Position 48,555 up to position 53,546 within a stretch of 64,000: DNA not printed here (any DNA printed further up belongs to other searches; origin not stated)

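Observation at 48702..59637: Eleven-kb operon of three translationally coupled giant ORFan exported proteins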

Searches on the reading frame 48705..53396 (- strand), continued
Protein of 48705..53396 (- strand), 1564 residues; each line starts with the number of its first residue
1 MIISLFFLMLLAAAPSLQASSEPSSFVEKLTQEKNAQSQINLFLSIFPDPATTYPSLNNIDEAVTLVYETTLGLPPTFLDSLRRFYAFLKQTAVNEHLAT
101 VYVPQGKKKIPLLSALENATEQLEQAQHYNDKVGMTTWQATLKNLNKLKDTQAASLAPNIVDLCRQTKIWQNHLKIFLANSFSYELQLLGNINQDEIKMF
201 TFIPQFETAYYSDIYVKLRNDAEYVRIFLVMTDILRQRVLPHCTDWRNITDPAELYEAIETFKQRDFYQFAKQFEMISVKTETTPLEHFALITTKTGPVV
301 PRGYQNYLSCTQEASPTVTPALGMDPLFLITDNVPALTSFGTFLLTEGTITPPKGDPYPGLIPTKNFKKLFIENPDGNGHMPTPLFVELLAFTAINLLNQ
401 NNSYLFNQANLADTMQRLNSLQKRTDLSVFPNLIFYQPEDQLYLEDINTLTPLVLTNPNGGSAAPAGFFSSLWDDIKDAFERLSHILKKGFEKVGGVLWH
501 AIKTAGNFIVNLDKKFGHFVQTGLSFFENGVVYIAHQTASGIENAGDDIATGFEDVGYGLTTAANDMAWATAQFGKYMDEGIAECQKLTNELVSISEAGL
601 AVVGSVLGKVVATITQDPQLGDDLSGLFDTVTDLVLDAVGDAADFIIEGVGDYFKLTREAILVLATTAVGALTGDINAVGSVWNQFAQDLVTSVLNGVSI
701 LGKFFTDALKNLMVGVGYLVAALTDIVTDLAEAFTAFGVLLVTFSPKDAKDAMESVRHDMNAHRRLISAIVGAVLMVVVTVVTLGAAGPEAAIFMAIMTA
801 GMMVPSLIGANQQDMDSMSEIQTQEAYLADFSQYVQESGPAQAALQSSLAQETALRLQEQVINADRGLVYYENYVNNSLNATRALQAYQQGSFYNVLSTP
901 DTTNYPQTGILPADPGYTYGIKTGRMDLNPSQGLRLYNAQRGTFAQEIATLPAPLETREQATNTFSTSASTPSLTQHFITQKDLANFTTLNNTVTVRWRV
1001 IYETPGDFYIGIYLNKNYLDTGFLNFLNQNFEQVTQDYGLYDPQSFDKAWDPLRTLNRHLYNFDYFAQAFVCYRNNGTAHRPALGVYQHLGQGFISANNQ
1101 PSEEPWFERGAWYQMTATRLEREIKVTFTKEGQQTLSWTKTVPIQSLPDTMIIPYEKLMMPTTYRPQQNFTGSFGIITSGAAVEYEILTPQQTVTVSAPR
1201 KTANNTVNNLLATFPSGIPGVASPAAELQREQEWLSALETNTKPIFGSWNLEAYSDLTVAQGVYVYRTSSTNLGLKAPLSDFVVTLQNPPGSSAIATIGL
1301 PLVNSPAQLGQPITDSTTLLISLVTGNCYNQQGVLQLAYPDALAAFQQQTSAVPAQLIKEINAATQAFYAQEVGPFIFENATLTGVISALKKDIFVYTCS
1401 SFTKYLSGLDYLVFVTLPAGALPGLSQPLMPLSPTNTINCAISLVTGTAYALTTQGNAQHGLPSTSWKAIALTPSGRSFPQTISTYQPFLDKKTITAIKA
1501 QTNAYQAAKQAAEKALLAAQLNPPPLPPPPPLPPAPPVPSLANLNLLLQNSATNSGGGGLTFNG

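Call 74: search_protein_families(library=phrogs, alignment_id=A1, max_evalue=0.001)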
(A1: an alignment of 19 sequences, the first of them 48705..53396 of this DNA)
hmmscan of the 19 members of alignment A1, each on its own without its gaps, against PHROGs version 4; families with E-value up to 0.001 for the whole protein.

A. member 1, window:48705-53396:- (1564 aa): 2 families
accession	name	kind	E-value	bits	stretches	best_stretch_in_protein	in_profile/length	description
phrog_1272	-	tail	2.7e-09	36.3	1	464-839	767-1162/1606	tail length tape measure protein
phrog_1535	-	tail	2.6e-05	23.6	1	466-716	867-1036/1152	tail length tape measure protein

B. families by the number of members that match (of 19 scanned): 6 families
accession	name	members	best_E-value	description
phrog_167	-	3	5.6e-07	tail length tape measure protein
phrog_1272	-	2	2.7e-09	tail length tape measure protein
phrog_5493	-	2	3.6e-08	tail length tape measure protein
phrog_991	-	1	1.2e-05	tail length tape measure protein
phrog_1535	-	1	2.6e-05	tail length tape measure protein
phrog_305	-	1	0.00033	tail length tape measure protein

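Call 86: search_protein_families(library=pfam, proteins=[L007:14628-15755:+, L007:15804-17231:+, L007:17240-18523:+, L010:15938-17074:+, L010:720-1607:+, L010:1603-2676:+, L010:2692-4239:+], max_evalue=0.001)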
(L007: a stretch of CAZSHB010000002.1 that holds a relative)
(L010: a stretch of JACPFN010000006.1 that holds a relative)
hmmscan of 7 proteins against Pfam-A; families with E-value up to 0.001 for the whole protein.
L007:14628-15755:+ (376 aa): 2 families
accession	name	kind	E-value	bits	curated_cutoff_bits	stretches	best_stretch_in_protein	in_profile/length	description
PF13855.12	LRR_8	-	3.4e-06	27.2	27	1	272-323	1-49/61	Leucine rich repeat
PF14580.12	LRR_9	-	0.00036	20.6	30.5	0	269-317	85-134/175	Leucine-rich repeat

L007:15804-17231:+ (476 aa): 5 families
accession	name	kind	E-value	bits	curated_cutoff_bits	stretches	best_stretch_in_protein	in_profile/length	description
PF13855.12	LRR_8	-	7.3e-27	93.4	27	2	350-410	1-61/61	Leucine rich repeat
PF12799.13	LRR_4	-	3e-15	56.3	27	3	350-390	1-40/44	Leucine Rich repeats (2 copies)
PF00560.39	LRR_1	-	1.8e-11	42.3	20.6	0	375-397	1-23/23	Leucine Rich Repeat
PF13306.12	LRR_5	-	3.1e-08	34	27.7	1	341-456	3-111/127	BspA type Leucine rich repeat region (6 copies)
PF23598.1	LRR_14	-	0.00053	19.3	40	1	355-416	27-88/353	Leucine-rich repeat region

L007:17240-18523:+ (428 aa): 5 families
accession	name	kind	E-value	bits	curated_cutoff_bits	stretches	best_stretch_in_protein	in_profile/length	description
PF13855.12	LRR_8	-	6.8e-20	71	27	2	308-368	1-61/61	Leucine rich repeat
PF12799.13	LRR_4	-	4.7e-12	46.2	27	2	308-345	1-37/44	Leucine Rich repeats (2 copies)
PF13306.12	LRR_5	-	1.9e-07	31.4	27.7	1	297-370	1-69/127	BspA type Leucine rich repeat region (6 copies)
PF00560.39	LRR_1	-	7.5e-07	28.5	20.6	0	285-306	1-22/23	Leucine Rich Repeat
PF14580.12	LRR_9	-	6.7e-06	26.2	30.5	1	269-376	49-158/175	Leucine-rich repeat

L010:15938-17074:+ (379 aa): 1 family
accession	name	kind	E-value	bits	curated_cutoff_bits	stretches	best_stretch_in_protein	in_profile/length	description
PF04577.19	Glyco_transf_61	-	2.5e-26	93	27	1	140-322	1-137/137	Glycosyltransferase 61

L010:720-1607:+ (296 aa): 1 family
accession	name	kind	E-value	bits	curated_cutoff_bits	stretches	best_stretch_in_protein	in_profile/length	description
PF07963.17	N_methyl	-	0.00051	20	21.2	1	8-29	6-27/27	Prokaryotic N-terminal methylation motif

L010:1603-2676:+ (358 aa): 0 families

L010:2692-4239:+ (516 aa): 3 families
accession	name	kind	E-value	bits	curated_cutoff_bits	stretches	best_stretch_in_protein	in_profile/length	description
PF02470.25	MlaD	-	2.8e-16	60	25.1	1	37-113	2-81/81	MlaD protein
PF12128.14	DUF3584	-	0.00049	18.2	31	1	166-311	776-917/1191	Protein of unknown function (DUF3584)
PF15921.10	CCDC158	-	0.00059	18.3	27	1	179-311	455-582/1112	Coiled-coil domain-containing protein 158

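Call 97: find_related_loci(query=A1, collection=metagenome_contigs, flank=10000)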
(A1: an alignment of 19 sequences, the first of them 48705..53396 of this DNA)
Query A1 (1564 aa) in metagenome_contigs; peptide patterns used: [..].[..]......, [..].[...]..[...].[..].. (x = any residue, [..] = any of these).
205 stretches matched a pattern; 8 encode a relative of the query (tblastn E <= 1e-3); 8 distinct loci.
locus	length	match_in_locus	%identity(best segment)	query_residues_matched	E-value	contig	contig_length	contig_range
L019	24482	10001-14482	45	3-1505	0e+0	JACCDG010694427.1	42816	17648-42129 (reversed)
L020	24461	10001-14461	66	27-1522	0e+0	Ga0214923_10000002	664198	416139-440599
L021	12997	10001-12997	43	3-1011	0e+0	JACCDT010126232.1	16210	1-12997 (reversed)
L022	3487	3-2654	46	662-1543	0e+0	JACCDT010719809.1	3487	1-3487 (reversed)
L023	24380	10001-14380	35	2-1508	0e+0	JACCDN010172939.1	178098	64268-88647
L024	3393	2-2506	47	711-1543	0e+0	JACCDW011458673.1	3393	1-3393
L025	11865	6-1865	50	899-1505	1e-168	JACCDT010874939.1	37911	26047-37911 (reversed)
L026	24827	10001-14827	54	1-1564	0e+0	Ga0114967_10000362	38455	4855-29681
